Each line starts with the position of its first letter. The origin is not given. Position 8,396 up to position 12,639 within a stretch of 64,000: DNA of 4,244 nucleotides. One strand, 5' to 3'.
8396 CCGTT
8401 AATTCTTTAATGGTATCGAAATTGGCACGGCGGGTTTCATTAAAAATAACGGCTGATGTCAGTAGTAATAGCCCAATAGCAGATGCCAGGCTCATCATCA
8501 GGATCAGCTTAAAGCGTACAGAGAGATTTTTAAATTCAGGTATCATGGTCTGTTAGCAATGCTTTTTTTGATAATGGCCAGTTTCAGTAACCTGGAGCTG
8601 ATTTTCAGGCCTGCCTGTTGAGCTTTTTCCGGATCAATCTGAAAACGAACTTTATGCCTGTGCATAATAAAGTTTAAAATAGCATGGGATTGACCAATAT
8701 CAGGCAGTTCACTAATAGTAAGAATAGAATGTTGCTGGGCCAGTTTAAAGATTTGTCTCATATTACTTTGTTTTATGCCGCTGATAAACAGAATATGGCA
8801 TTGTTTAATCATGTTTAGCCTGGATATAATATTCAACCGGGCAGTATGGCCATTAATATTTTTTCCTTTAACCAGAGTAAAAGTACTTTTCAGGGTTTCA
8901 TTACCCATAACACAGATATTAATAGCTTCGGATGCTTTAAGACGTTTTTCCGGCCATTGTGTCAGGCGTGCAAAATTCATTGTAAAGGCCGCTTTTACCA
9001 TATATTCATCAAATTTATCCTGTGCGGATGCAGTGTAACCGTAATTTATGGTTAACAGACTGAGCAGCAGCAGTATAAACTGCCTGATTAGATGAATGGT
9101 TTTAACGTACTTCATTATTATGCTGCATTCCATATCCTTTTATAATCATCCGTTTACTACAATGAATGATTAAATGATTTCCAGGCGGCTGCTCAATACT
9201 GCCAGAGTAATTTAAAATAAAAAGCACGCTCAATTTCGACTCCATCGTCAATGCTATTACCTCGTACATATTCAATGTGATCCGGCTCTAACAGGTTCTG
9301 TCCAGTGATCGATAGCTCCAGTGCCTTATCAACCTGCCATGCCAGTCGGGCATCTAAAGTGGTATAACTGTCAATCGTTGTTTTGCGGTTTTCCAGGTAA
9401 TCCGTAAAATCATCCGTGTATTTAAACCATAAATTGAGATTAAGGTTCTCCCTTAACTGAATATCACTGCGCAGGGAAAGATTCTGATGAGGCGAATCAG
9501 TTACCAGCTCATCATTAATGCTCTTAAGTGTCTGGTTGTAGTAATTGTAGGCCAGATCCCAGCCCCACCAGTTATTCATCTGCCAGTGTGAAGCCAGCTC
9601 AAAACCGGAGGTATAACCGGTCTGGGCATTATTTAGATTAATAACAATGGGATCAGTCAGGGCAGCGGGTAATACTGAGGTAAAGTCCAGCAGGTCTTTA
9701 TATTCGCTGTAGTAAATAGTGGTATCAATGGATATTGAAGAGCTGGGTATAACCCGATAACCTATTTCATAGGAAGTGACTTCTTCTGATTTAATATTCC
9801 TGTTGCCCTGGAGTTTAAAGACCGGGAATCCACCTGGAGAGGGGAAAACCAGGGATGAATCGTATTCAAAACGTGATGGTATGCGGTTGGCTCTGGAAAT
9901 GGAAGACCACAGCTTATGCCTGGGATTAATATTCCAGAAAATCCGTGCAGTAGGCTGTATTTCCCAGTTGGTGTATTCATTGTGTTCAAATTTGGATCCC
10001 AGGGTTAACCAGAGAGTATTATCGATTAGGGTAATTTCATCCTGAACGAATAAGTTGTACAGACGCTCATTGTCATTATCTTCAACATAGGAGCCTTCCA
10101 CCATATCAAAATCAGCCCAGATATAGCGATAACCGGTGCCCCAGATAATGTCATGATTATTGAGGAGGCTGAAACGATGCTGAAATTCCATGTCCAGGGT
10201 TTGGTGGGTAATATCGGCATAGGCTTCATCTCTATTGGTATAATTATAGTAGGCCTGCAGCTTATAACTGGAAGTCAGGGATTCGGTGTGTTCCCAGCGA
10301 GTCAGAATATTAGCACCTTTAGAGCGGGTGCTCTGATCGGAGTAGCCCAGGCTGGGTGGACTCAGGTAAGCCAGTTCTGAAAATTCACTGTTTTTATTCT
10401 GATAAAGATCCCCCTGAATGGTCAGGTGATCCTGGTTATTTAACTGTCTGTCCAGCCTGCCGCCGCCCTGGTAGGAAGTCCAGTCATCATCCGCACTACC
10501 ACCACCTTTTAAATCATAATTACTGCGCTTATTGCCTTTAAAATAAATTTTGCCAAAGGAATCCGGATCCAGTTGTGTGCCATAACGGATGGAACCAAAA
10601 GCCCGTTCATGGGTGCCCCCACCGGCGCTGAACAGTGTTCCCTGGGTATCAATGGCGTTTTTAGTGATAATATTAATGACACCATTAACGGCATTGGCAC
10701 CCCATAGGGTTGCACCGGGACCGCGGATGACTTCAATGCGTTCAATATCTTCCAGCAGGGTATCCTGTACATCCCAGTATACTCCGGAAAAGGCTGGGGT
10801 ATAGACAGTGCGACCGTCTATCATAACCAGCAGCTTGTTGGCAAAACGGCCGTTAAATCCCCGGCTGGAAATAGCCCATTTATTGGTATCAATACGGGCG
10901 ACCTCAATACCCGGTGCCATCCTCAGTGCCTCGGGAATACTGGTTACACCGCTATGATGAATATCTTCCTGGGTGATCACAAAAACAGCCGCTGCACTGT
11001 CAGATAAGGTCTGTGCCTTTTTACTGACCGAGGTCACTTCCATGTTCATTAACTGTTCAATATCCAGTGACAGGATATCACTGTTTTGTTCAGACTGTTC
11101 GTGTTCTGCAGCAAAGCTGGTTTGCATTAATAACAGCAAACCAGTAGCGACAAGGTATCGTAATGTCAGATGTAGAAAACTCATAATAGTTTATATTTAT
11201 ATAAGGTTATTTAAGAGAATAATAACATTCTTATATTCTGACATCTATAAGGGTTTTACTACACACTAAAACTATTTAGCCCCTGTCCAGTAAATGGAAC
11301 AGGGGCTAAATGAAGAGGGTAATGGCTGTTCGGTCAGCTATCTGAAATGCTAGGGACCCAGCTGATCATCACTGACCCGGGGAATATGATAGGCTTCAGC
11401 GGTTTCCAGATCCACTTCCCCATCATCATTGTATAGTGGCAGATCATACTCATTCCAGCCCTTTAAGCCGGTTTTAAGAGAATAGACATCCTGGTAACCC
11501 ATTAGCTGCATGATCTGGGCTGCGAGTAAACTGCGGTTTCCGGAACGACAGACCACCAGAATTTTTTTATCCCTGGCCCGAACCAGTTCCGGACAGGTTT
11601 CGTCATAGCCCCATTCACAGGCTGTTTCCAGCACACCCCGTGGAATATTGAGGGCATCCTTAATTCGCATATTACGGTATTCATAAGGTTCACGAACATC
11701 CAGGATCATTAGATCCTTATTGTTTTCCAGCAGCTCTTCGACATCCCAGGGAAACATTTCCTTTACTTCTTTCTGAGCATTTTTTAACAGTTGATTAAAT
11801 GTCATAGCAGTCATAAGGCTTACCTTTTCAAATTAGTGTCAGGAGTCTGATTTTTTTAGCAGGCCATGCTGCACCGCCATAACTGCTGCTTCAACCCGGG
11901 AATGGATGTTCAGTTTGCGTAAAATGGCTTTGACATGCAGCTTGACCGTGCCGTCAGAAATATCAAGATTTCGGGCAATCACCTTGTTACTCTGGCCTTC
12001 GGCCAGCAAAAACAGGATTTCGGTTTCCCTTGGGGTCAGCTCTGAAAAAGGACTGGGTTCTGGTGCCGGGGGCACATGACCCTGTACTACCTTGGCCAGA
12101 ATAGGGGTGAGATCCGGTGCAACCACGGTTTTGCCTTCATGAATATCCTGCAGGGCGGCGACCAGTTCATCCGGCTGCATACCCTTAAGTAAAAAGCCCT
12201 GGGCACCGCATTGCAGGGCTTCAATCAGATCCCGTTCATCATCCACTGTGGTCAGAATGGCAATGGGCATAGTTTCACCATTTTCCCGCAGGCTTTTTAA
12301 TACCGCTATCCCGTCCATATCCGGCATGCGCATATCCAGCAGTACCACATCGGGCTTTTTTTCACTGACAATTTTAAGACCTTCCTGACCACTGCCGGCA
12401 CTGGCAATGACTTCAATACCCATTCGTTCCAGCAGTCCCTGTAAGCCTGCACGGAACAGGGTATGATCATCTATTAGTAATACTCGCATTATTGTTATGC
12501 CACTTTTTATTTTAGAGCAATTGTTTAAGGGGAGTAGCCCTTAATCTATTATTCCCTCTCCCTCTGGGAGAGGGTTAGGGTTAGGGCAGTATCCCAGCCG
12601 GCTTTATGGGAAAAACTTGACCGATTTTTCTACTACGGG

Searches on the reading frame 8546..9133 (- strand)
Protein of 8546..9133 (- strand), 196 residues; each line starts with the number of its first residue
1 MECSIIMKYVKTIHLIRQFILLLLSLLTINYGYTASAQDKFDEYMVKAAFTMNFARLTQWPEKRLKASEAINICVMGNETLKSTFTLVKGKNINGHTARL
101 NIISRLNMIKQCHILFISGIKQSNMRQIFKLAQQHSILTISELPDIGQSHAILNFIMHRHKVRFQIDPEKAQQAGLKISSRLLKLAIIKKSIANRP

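Call 79: search_protein_families(library=pfam, proteins=[window:8546-9133:-], max_evalue=0.00001)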
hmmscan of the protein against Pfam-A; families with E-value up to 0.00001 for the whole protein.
window:8546-9133:- (196 aa): 1 family
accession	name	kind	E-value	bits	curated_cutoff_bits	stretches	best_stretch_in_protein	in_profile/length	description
PF13689.11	DUF4154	-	1.5e-36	126.1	24.9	1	45-186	2-142/143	YfiR/HmsC-like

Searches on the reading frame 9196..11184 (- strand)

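Call 79: search_protein_families(library=pfam, proteins=[window:9196-11184:-], max_evalue=0.00001)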
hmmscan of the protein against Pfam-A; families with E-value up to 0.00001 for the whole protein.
window:9196-11184:- (663 aa): 2 families
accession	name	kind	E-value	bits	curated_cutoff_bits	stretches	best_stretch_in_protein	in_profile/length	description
PF00593.30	TonB_dep_Rec_b-barrel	-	4.2e-33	116.3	27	1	200-631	29-436/436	TonB dependent receptor-like, beta-barrel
PF07715.20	Plug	-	4e-21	76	23.9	1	60-169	2-107/107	TonB-dependent Receptor Plug Domain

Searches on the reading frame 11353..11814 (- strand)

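Call 79: search_protein_families(library=pfam, proteins=[window:11353-11814:-], max_evalue=0.00001)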
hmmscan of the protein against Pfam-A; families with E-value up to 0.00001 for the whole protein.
window:11353-11814:- (154 aa): 1 family
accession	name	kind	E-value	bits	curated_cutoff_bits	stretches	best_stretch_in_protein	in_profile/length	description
PF00581.25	Rhodanese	-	5.3e-19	69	22.2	1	25-122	5-101/102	Rhodanese-like domain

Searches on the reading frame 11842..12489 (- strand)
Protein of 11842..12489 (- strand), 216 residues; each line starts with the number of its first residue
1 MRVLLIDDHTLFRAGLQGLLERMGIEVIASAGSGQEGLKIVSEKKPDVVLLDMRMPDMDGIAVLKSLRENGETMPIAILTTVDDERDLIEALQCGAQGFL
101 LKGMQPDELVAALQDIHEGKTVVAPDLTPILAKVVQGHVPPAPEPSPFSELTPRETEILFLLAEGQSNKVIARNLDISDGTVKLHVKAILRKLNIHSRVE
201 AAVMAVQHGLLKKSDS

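Call 82: search_protein_families(library=ncbifam, proteins=[window:11842-12489:-], max_evalue=0.001)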
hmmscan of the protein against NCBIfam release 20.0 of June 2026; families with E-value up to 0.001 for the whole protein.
window:11842-12489:- (216 aa): 115 families (the best 25 are shown)
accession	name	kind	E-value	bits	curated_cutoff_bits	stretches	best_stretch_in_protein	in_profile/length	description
NF007935.0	PRK10651.1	equivalog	1.1e-64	217.5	250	1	2-208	8-213/216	two-component system response regulator NarL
NF007708.0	PRK10403.1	equivalog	8.2e-45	152.9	343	1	2-207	8-210/215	nitrate/nitrite response regulator protein NarP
NF047785.1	respo_reg_MadR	equivalog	1.8e-44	151.6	300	1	1-211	1-209/209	MadR family response regulator transcription factor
NF052445.1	RespRegMctR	equivalog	1.4e-41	142.2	300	1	2-210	3-204/205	two-component system response regulator MctR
NF007018.1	PRK09483.1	equivalog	3.3e-38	131.5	280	1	2-213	3-211/217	UvrY/SirA/GacA family response regulator transcription factor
NF011896.0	PRK15369.1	equivalog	1.7e-36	125.8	242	1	2-208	5-207/211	two component system response regulator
NF007685.0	PRK10360.1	equivalog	1e-26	94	258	1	2-202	3-189/196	response regulator transcription factor UhpA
NF006900.1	PRK09390.1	equivalog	1.8e-26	92.9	255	1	3-207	7-199/203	response regulator FixJ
NF041830.1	RR_TF_ErdR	exception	8.3e-25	87.8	390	1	3-207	4-207/213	response regulator transcription factor ErdR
NF040749.1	tetrathio_RR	equivalog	1.3e-22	80.5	290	1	4-199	3-182/191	tetrathionate respiration response regulator TtrR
NF007419.0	PRK09958.1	equivalog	6.4e-21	74.9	251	1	1-205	1-198/204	acid-sensing system DNA-binding response regulator EvgA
NF041733.1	resp_reg_CseB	equivalog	1.1e-19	70.7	350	1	2-114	2-112/228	two-component system response regulator CseB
NF045944.1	ResRegRpaBCyano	equivalog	1.4e-19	70.4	330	1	4-116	1-111/229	response regulator transcription factor RpaB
NF040689.1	MtrAB_MtrA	equivalog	1.6e-19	70.1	300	1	3-175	1-170/219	MtrAB system response regulator MtrA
NF007403.0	PRK09935.1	equivalog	1.9e-19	70.1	271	1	3-210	6-209/210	fimbria biosynthesis transcriptional regulator FimZ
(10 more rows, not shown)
